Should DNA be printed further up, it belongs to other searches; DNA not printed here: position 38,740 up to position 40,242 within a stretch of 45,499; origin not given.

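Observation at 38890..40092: Protein X: single N-terminal TM helix plus three or four internal repeats, with no known domain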

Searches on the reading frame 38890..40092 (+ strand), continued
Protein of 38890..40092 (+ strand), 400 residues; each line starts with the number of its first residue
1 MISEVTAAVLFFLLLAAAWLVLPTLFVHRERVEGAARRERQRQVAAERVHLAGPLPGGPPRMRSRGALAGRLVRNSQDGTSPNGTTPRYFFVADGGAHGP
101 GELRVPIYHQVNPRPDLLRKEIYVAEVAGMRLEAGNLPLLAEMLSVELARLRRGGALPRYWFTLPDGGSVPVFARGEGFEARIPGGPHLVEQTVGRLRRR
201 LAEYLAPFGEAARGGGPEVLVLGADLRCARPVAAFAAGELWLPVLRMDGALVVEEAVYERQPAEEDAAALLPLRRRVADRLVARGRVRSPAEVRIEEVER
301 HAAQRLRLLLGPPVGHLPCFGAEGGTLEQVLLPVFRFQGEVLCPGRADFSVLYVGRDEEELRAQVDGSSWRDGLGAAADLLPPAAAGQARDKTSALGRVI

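Call 40: list_cluster_members(proteins=[P0096, P0006, P0007, P0008, P0009, P0010, P0011, P0012, P0013, P0014])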
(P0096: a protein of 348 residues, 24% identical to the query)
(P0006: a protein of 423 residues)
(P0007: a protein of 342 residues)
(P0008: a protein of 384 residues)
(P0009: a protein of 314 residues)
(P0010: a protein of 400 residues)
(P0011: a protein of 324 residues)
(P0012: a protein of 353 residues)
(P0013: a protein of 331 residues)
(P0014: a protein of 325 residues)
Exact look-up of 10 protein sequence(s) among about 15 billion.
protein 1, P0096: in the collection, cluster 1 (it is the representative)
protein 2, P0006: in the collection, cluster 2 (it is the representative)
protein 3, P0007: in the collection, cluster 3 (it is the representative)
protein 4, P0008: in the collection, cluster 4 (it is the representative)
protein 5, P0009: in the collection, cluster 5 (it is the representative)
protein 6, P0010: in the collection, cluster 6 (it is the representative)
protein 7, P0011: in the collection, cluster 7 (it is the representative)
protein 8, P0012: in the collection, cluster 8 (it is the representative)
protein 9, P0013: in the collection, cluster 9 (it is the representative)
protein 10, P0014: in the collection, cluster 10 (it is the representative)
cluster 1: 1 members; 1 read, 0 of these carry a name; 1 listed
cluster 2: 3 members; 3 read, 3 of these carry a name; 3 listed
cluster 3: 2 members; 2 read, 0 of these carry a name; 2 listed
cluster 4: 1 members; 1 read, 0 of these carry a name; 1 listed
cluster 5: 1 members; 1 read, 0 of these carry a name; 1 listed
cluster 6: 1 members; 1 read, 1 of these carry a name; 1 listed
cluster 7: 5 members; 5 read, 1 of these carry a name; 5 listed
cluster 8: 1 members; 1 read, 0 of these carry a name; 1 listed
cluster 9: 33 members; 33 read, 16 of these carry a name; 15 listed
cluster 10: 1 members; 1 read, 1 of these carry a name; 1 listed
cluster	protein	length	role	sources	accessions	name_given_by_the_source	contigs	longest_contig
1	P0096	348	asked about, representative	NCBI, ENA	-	-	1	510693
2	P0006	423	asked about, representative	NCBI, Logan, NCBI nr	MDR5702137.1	MAG: hypothetical protein QN198_00885 [Armatimonadota bacterium] | hypothetical protein [Armatimonadota bacterium]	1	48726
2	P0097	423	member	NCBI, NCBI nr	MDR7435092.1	MAG: hypothetical protein QN189_08170 [Armatimonadota bacterium] | hypothetical protein [Armatimonadota bacterium]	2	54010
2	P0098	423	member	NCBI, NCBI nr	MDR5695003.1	MAG: hypothetical protein QN121_07010 [Armatimonadota bacterium] | hypothetical protein [Armatimonadota bacterium]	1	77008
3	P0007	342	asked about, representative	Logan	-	-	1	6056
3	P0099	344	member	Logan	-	-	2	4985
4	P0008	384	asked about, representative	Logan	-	-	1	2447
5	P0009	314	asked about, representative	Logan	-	-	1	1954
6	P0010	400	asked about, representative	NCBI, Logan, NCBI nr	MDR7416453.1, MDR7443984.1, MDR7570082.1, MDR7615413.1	MAG: hypothetical protein QN193_05685 [Armatimonadota bacterium] | hypothetical protein [Armatimonadota bacterium]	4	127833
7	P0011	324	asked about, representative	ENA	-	-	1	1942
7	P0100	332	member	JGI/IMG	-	hypothetical protein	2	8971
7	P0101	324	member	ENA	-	-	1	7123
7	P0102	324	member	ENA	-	-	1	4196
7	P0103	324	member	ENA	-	-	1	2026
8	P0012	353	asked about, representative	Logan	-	-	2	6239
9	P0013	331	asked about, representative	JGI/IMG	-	hypothetical protein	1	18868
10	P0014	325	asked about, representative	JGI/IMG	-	hypothetical protein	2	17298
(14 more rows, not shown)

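Call 42: fold_search(model_id=the predicted structure, library=pdb)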
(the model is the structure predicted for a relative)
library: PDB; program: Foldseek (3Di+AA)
matches with E <= 10: 419; with E <= 0.001: 0
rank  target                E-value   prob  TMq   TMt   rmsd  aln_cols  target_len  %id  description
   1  7jil_F                1.1e-01  0.14  0.11  0.18  14.6       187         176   10  70S ribosome Flavobacterium johnsoniae (released 2020-12-02)
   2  9i5t_13               1.4e-01  0.18  0.11  0.18  11.8       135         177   13  50S subunit of P. gingivalis ribosome with Lefamulin (released 2025-08-20)
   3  6vwl_E                1.9e-01  0.15  0.13  0.21  13.7       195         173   12  70S ribosome bound to HIV frameshifting stem-loop (FSS) and P/E tRNA (rotated conformation) (released 2020-06-03)
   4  9e6q_AE               1.9e-01  0.15  0.10  0.17  11.6       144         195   12  Cryo-EM structure of the Pyrobaculum calidifontis 50S ribosomal subunit in complex with Dri (released 2024-11-20)
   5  8a22_Ae               2.0e-01  0.07  0.11  0.14  17.0       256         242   11  Structure of the mitochondrial ribosome from Polytomella magna (released 2022-11-16)
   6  5mdv_F                2.2e-01  0.14  0.11  0.18  13.2       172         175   13  Structure of ArfA and RF2 bound to the 70S ribosome (accommodated state) (released 2016-12-14)
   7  5mrc_F                2.2e-01  0.14  0.11  0.19  12.9       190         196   10  Structure of the yeast mitochondrial ribosome - Class A (released 2017-02-15)
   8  8fmw_AH               2.5e-01  0.18  0.10  0.18  12.0       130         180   10  The structure of a hibernating ribosome in the Lyme disease pathogen (released 2023-11-08)
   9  8p2f_K                3.3e-01  0.11  0.09  0.14  13.3       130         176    9  Staphylococcus aureus 70S ribosome with elongation factor G locked with fusidic acid cyclopentane in post-translocatio (released 2024-05-01)
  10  6az3_E                3.3e-01  0.06  0.07  0.12  14.5       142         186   13  Cryo-EM structure of of the large subunit of Leishmania ribosome bound to paromomycin (released 2017-12-06)
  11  4v8a_AH               3.9e-01  0.11  0.09  0.16  12.2       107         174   17  The structure of thermorubin in complex with the 70S ribosome from Thermus thermophilus. (released 2014-07-09)
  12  9hlz_FF               4.5e-01  0.08  0.09  0.15  13.3       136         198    7  Translational activators Aep1, Aep2 and Atp25 in complex with mRNA and the yeast mitochondrial ribosome (released 2025-12-17)
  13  9qf4_BE               4.5e-01  0.06  0.12  0.17  13.9       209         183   11  Structure of P. furiosus 70S ribosome grown at 95 degC (released 2025-11-05)
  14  3p16_C                4.5e-01  0.02  0.09  0.10  21.6       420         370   13  Crystal structure of DNA polymerase III sliding clamp (released 2011-08-24)
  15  7nhk_K                4.8e-01  0.10  0.08  0.16  12.6       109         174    8  LsaA, an antibiotic resistance ABCF, in complex with 70S ribosome from Enterococcus faecalis (released 2021-05-05)
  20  9ham_G                5.3e-01  0.12  0.13  0.23  11.7       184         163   13  C_(L29)-/(L22)- precursor supplemented with Api137 (released 2025-01-22)
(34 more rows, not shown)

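Call 43: find_encoding_contigs(protein=P0010, flank=10000, max_places=2)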
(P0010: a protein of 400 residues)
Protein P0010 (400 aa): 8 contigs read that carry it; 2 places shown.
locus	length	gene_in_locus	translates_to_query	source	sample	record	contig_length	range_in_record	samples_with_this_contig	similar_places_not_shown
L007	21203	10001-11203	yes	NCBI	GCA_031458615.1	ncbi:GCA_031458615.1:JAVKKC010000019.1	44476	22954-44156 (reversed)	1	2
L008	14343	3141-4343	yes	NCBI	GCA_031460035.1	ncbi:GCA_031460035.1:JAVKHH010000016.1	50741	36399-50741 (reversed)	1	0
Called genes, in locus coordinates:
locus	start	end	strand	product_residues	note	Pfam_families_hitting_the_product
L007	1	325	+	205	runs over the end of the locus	-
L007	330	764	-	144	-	-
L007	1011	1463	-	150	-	PF01451:LMWPc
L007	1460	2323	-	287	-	PF02628:COX15-CtaA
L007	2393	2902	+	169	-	-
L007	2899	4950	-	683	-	PF00456:Transketolase_N, PF02779:Transket_pyr, PF22613:Transketolase_C_1, PF02780:Transketolase_C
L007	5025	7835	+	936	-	PF00515:TPR_1 (faint), PF07719:TPR_2 (faint), PF13374:TPR_10 (faint), PF13424:TPR_12, PF12770:CHAT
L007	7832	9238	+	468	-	PF00082:Peptidase_S8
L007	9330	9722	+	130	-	PF13801:Metal_resist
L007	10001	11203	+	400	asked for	-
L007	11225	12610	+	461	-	PF01145:Band_7, PF15975:Flot (weak)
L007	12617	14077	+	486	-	PF03951:Gln-synt_N, PF00120:Gln-synt_C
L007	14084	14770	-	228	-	-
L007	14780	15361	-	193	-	PF08534:Redoxin (weak), PF00578:AhpC-TSA, PF13905:Thioredoxin_8 (weak)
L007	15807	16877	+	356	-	PF07992:Pyr_redox_2, PF12831:FAD_oxidored (faint), PF00070:Pyr_redox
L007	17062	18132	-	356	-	PF24298:DUF7482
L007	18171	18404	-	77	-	-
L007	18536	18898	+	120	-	-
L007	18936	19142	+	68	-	-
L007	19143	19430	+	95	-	PF02566:OsmC (weak)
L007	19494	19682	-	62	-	-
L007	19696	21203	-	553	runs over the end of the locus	PF00403:HMA, PF01134:GIDA, PF03486:HI0933_like (faint), PF07992:Pyr_redox_2, PF12831:FAD_oxidored, PF13738:Pyr_redox_3, PF00070:Pyr_redox, PF02852:Pyr_redox_dim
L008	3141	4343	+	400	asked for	-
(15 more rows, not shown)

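Call 44: find_encoding_contigs(protein=P0014, flank=10000, max_places=2)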
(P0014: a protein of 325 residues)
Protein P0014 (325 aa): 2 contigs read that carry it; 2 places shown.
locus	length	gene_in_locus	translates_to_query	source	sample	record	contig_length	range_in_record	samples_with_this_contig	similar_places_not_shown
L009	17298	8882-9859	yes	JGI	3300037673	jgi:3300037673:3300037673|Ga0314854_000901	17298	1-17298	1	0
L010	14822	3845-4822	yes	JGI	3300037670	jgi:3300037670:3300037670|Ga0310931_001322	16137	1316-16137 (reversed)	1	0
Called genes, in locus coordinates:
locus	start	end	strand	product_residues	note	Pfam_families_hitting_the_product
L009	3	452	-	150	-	?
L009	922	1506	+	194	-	-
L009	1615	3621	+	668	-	PF02776:TPP_enzyme_N, PF00205:TPP_enzyme_M, PF02775:TPP_enzyme_C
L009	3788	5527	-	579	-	PF00795:CN_hydrolase, PF02540:NAD_synthase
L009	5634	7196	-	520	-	PF03951:Gln-synt_N, PF00120:Gln-synt_C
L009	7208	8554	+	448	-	PF00909:Ammonium_transp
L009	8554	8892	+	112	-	PF00543:P-II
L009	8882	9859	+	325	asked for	-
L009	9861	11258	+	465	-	PF01145:Band_7, PF15975:Flot (faint)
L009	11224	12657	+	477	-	PF03951:Gln-synt_N, PF00120:Gln-synt_C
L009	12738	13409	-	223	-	PF00072:Response_reg (weak), PF21695:GlnR_1st (weak), PF00486:Trans_reg_C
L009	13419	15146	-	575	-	PF07973:tRNA_SAD, PF00587:tRNA-synt_2b, PF03129:HGTP_anticodon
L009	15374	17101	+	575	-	PF01642:MM_CoA_mutase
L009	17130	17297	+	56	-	?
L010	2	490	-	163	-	?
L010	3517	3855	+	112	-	PF00543:P-II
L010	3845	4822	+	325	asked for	-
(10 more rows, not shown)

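Call 49: list_cluster_members(proteins=[P0015, P0016, P0017, P0018, P0019, P0020, P0021, P0022, P0023, P0024])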
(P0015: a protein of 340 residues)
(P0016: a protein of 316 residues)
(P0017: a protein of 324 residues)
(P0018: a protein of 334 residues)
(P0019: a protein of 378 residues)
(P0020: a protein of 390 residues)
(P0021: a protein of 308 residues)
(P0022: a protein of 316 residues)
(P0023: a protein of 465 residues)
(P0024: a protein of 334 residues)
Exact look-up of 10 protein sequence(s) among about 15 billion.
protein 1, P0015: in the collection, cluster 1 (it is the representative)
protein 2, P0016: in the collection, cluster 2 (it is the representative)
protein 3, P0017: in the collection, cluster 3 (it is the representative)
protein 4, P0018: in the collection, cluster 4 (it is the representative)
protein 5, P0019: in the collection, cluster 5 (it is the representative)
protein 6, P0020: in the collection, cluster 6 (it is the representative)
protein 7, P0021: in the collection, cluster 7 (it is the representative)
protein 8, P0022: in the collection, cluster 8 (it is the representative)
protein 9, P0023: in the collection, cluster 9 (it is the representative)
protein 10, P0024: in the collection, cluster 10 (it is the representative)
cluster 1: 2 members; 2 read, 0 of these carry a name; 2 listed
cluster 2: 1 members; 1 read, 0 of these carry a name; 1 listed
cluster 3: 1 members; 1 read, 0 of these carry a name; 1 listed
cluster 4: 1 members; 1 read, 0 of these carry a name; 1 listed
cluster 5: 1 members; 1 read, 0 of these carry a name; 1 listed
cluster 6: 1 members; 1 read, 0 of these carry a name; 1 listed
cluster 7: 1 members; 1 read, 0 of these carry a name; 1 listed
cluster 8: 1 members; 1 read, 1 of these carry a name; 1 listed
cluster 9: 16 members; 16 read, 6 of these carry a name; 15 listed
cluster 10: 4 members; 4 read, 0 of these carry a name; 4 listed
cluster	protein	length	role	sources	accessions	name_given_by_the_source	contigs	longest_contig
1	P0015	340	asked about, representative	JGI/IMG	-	-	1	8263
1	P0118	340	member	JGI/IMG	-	-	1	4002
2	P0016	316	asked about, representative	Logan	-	-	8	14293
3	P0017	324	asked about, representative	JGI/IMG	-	-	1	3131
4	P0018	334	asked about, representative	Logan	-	-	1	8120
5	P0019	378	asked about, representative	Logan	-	-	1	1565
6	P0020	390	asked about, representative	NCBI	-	-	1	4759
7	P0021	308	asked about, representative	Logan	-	-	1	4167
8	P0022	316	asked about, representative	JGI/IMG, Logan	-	hypothetical protein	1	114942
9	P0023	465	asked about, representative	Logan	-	-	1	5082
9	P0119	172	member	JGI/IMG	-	hypothetical protein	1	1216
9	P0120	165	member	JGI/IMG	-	hypothetical protein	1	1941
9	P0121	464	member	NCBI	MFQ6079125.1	MAG: PDC sensor domain-containing protein [Thermodesulfobacteriota bacterium]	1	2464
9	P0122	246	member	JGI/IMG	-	hypothetical protein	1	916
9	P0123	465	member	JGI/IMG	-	hypothetical protein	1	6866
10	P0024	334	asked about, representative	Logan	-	-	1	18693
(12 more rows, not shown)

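Call 51: find_encoding_contigs(protein=P0022, flank=8000, max_places=1)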
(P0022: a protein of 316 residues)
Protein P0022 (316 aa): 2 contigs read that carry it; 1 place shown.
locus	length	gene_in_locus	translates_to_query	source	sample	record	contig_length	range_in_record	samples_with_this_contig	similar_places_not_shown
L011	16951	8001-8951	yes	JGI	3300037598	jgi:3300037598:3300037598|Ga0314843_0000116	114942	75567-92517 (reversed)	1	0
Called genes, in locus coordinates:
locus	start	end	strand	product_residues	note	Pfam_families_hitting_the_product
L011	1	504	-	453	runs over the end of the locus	PF02934:GatB_N, PF02637:GatB_Yqey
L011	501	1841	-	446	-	PF01425:Amidase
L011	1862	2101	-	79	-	-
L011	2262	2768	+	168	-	PF01037:AsnC_trans_reg (faint)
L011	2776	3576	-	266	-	PF00733:Asn_synthase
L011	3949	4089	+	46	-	-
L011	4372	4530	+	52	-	-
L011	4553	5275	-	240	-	PF01026:TatD_DNase, PF04909:Amidohydro_2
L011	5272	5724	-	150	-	PF13404:HTH_AsnC-type, PF13412:HTH_24, PF08279:HTH_11 (weak), PF13384:HTH_23 (faint), PF13518:HTH_28 (weak), PF22451:NirdL-like_HTH (weak), PF01037:AsnC_trans_reg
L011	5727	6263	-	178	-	PF01402:RHH_1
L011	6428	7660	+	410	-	PF00909:Ammonium_transp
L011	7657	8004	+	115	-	PF00543:P-II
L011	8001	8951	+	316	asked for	-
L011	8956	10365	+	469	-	PF01145:Band_7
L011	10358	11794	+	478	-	PF03951:Gln-synt_N, PF00120:Gln-synt_C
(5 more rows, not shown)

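Call 52: find_encoding_contigs(protein=P0024, flank=8000, max_places=1)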
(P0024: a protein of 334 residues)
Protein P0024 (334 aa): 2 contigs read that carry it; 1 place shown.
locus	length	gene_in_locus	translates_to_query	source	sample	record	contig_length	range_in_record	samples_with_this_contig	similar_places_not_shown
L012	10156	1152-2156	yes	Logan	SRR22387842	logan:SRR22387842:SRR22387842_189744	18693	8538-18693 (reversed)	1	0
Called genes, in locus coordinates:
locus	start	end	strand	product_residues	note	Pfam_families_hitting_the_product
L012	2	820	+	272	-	?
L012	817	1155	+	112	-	PF00543:P-II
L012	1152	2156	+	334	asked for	-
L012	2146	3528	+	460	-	PF01145:Band_7, PF15975:Flot (weak)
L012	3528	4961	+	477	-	PF03951:Gln-synt_N, PF00120:Gln-synt_C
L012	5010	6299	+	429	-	PF01979:Amidohydro_1, PF07969:Amidohydro_3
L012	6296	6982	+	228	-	PF01902:Diphthami_syn_2_N, PF28410:Diphthami_syn_2_C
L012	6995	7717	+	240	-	PF04909:Amidohydro_2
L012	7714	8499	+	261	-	PF00733:Asn_synthase, PF24167:DUF7411, PF00733:Asn_synthase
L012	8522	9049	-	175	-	PF01037:AsnC_trans_reg (faint)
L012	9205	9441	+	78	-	-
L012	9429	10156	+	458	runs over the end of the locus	PF01425:Amidase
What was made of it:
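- In L009-L012 X overlaps the glnK stop codon (calls 44, 51, 52).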

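Call 53: find_encoding_contigs(protein=P0023, flank=8000, max_places=1)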
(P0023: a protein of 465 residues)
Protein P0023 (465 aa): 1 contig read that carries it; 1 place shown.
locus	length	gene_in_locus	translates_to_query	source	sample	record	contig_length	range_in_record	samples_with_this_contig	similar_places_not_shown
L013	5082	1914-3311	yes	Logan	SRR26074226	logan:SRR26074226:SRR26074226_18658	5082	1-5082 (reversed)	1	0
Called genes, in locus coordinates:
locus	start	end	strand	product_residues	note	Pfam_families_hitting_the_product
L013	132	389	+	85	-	-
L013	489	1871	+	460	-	PF00909:Ammonium_transp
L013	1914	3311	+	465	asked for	PF02743:dCache_1, PF22673:MCP-like_PDC_1 (weak)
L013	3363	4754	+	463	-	PF01145:Band_7, PF15975:Flot (weak)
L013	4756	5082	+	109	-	?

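Call 61: search_solved_structures(query=A2, max_evalue=1)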
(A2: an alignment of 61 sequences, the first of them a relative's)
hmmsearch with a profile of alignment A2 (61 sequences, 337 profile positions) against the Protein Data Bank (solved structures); distinct sequences matched with E-value up to 1: 4.
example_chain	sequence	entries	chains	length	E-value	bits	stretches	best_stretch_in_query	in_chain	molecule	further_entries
2g9w_A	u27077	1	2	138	0.21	13.6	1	131-219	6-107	conserved hypothetical protein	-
4nez_A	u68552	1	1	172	0.45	12.5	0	71-101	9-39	Engineered protein OR276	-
4ney_A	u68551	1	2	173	0.48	12.4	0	71-101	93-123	Engineered protein OR277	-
8pxe_A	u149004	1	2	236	0.79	11.7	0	143-222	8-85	Disulfide isomerase DsbG N-terminal domain-containing protein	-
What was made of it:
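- Checked: A PDB HMM search gives nothing below E=0.2 (call 61).
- Tried and rejected: PDB sequence-profile search: nothing below E=0.2 (call 61).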

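Call 66: find_homologous_proteins(query=A4, max_evalue=0.00001)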
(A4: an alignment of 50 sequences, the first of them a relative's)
Query A4 (50 sequences) (400 aa, profile of the alignment): 6 proteins with E <= 0.00001 among 8000 candidates.
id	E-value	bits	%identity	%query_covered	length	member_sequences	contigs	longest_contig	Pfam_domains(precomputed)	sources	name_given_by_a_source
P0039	6.8e-103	362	24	71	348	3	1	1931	-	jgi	jgi:hypothetical protein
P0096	3.6e-101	356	24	62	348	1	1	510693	-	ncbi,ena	-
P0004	4.0e-92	327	50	93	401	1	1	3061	-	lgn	-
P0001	1.2e-85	305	100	100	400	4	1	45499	-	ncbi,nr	ncbi:MAG: hypothetical protein QN152_08540 [Armatimonadota bacterium]|nr:hypothetical protein [Armat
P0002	5.3e-83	297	80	91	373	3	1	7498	-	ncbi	-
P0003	1.5e-81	292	80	90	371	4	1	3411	-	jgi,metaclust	metaclust:\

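Call 67: list_cluster_members(proteins=[P0026, P0027, P0030, P0031, P0032, P0035, P0036, P0041, P0044, P0051])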
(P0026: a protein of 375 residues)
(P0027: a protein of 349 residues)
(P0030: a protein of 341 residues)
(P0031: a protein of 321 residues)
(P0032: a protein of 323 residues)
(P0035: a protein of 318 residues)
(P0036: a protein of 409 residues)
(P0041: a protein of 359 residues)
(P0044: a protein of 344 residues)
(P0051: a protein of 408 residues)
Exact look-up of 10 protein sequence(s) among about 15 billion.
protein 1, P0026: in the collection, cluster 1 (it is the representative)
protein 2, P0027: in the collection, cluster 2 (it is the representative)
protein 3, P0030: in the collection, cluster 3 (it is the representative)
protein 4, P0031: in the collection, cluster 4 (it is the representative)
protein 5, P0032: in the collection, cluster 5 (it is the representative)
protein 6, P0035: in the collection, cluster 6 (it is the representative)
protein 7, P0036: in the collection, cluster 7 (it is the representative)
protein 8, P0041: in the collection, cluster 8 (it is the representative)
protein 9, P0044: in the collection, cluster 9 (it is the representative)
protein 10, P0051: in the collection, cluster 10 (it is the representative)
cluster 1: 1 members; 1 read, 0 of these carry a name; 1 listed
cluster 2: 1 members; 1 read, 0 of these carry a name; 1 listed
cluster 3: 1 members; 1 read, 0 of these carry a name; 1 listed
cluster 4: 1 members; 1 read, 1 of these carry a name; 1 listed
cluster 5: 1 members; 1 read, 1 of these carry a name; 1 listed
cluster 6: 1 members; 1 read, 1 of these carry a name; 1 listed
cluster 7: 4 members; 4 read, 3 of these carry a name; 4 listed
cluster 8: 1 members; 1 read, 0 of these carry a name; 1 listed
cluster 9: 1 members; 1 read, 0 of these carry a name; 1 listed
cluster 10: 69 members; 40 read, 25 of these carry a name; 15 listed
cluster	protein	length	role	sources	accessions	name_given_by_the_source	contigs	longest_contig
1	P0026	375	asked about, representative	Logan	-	-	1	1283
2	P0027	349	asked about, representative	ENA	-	-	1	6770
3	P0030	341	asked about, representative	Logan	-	-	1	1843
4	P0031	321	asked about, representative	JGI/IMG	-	hypothetical protein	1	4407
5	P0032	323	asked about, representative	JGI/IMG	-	hypothetical protein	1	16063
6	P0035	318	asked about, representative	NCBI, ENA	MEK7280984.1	MAG: hypothetical protein AAB037_01355 [Chloroflexota bacterium]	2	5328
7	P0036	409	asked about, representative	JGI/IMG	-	hypothetical protein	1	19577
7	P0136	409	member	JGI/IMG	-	hypothetical protein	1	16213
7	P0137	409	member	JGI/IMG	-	hypothetical protein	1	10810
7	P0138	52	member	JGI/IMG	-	-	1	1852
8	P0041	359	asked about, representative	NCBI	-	-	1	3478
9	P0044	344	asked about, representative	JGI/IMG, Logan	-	-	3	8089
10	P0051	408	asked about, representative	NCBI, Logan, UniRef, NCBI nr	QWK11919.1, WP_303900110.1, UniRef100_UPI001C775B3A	MAG: hypothetical protein KNN16_06400 [Thermoflexus hugenholtzii] | hypothetical protein n=1 Tax=Thermoflexus TaxID=1495649 RepID=UPI001C775B3A | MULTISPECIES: hypothetical protein [Thermoflexus]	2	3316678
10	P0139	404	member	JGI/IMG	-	hypothetical protein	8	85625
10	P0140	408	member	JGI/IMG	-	hypothetical protein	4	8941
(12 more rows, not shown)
